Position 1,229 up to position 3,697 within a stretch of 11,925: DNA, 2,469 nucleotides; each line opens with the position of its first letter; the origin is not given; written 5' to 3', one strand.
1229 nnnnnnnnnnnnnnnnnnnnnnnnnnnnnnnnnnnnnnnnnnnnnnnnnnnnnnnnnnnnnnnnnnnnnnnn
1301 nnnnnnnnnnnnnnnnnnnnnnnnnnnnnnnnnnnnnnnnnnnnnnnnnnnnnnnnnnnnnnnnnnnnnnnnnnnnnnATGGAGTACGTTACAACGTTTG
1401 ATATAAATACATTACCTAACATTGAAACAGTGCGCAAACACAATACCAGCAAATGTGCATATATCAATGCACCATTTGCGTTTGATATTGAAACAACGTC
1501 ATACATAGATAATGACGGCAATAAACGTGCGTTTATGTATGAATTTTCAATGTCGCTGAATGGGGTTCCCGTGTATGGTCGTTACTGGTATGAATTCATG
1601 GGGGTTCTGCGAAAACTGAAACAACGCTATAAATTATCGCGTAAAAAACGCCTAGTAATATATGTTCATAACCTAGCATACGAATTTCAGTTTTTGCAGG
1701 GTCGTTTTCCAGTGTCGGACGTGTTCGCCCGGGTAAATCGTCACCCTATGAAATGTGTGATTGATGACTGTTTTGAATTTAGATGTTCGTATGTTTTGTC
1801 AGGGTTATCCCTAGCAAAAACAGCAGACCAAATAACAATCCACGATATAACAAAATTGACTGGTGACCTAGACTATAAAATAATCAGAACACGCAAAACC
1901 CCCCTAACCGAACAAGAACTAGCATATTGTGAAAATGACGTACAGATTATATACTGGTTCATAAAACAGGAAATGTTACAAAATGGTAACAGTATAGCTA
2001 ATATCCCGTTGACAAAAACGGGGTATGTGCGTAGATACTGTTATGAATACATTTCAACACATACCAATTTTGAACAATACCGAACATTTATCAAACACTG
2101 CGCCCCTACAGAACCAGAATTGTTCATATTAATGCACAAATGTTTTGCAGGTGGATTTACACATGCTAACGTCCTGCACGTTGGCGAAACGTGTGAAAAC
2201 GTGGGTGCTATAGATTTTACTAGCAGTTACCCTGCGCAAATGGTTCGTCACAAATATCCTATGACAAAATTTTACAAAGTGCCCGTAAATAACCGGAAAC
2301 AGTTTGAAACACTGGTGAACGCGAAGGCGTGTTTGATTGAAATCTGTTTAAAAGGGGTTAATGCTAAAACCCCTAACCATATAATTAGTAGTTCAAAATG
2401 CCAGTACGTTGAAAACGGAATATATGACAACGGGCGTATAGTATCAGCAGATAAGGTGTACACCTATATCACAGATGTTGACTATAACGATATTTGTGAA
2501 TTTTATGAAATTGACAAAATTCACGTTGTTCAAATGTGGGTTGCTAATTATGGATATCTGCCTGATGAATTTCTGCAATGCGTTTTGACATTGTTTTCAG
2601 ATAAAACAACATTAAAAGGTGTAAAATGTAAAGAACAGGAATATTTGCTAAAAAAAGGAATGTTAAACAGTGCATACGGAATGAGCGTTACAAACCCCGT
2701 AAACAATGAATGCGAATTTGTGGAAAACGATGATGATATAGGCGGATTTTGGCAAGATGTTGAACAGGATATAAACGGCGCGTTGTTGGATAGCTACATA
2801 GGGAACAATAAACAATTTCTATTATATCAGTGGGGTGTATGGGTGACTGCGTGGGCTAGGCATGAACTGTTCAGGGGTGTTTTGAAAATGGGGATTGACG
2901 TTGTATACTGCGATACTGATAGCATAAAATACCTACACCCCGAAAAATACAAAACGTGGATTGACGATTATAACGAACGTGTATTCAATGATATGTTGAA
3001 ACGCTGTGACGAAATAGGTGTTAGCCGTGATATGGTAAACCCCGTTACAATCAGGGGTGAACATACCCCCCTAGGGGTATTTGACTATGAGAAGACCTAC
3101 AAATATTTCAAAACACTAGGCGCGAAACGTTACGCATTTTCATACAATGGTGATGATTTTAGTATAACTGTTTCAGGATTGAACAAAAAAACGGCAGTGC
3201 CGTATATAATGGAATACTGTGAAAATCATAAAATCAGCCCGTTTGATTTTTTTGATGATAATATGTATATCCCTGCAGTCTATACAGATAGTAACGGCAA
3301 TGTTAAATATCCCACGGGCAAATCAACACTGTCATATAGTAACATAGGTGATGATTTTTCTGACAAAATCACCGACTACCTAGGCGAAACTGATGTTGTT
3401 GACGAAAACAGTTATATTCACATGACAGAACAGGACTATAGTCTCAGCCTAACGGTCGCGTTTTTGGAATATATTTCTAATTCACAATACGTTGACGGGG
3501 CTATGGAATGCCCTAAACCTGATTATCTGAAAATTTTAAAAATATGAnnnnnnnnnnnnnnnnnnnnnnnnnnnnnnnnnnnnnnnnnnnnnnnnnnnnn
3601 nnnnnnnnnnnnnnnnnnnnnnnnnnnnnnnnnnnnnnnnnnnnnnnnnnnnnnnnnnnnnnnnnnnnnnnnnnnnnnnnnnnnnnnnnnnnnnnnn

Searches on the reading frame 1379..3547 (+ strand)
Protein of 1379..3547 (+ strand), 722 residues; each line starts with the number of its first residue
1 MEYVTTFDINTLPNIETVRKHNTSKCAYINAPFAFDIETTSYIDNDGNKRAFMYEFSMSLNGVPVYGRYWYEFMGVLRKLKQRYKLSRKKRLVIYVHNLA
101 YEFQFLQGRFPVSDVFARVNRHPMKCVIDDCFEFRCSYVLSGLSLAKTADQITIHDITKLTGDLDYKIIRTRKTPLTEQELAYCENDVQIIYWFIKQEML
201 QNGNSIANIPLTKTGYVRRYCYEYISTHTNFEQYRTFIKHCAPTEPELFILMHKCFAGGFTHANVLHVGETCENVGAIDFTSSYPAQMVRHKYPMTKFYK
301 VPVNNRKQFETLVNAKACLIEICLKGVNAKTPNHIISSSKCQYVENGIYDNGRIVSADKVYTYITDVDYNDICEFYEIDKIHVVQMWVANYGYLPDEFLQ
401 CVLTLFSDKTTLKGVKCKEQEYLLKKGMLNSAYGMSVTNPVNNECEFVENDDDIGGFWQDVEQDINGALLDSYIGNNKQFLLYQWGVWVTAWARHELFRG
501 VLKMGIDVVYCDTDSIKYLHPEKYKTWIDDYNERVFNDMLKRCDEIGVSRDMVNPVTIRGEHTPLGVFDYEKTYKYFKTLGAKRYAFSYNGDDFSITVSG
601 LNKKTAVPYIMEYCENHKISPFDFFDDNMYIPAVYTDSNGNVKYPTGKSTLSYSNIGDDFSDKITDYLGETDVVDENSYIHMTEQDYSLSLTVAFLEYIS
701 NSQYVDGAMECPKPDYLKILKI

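Call 9: search_protein_families(library=pfam, proteins=[window:1379-3547:+], max_evalue=0.01)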
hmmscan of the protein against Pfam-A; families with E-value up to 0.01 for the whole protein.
window:1379-3547:+ (722 aa): 1 family
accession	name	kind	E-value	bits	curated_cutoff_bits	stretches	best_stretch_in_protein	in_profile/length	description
PF03175.18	DNA_pol_B_2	-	3.9e-09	36.4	25.8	1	157-531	118-466/468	DNA polymerase type B, organellar and viral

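Call 10: search_dna_similar(query=window:1379-3547:+, collection=phages, mode=protein, max_rows=30)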
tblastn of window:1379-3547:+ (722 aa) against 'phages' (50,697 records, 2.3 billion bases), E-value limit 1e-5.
Records with a match: 60; places in all: 60; records where one place covers at least 80% of the query: 26.
Best place of each record, by identity: <60% 60.
By first word of the organism name: Bacillus 28; Bacteriophage 16; Salmonella 8; Amedibacillus 2; Enterobacter 1; Vibrio 1; Acinetobacter 1; Pectobacterium 1; Shigella 1; Clostridium 1.
By host as written in the record: - 23; Bacillus subtilis 5; Salmonella enterica subsp. enterica serovar Enteritidis PT1 4; Salmonella enterica subsp. enterica serovar Enteritidis 3; Amedibacillus_QUJU_s CSC70 2; Bacillus subtilis WB800 2; Bacillus thuringiensis Kurstaki 2; Bacillus thuringiensis kurstaki 2; and 14 more.
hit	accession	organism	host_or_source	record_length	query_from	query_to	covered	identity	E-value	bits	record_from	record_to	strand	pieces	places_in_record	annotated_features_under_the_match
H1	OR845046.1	Salmonella phage S.Ent 1-35-3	Salmonella enterica subsp. enterica ...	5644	1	692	96%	40.0%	2e-143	466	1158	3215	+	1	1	record has no annotation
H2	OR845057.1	Salmonella phage S.Ent 1-35-3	Salmonella enterica subsp. enterica ...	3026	1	692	96%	39.9%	3e-149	465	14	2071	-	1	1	record has no annotation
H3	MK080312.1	Salmonella phage Astrid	Salmonella enterica subsp. enterica ...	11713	2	692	96%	39.8%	1e-142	467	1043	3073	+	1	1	DNA polymerase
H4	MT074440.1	Salmonella phage assan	Salmonella enterica subsp. enterica ...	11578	2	692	96%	39.8%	3e-142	466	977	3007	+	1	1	hypothetical protein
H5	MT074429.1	Salmonella phage astrithr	Salmonella enterica subsp. enterica ...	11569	20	692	93%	40.4%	1e-142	467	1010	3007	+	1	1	hypothetical protein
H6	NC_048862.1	Salmonella phage astrithr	Salmonella enterica subsp. enterica ...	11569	20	692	93%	40.4%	1e-142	467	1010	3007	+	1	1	DNA polymerase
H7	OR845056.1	Salmonella phage S.Ent 1-35-3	Salmonella enterica subsp. enterica ...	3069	20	690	93%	40.6%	4e-149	465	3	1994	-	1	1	record has no annotation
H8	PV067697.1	Enterobacter phage Entb_47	Enterobacter hormaechei 156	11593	1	699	97%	37.9%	7e-137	451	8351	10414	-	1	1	hypothetical protein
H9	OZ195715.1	Vibrio phage K58 g2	Seawater and oysters mix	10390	1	701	97%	37.6%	2e-134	444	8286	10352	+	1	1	DNA polymerase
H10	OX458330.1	Acinetobacter phage Phanie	wastewater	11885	25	708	95%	38.3%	1e-140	462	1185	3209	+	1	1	DNA polymerase, phage-associated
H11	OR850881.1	Salmonella phage S.Kent 1-2-1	Salmonella enterica subsp. enterica ...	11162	20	699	94%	37.1%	7e-129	427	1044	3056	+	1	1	record has no annotation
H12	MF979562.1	Pectobacterium phage DU_PP_III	Pectobacterium sp.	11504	28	699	93%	37.6%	2e-134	444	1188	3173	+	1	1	DNA polymerase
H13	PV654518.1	Shigella phage vB_SHGBLB0004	Shigella flexneri (EUROGROUP BIOLAB ...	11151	7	692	95%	35.9%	2e-118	397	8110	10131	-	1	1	hypothetical protein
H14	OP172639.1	Amedibacillus phage AD70P3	Amedibacillus_QUJU_s CSC70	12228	18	655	88%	34.8%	5e-90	314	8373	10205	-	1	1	DNA polymerase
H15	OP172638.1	Amedibacillus phage AD70P2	Amedibacillus_QUJU_s CSC70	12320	18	655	88%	34.4%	2e-89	312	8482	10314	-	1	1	DNA polymerase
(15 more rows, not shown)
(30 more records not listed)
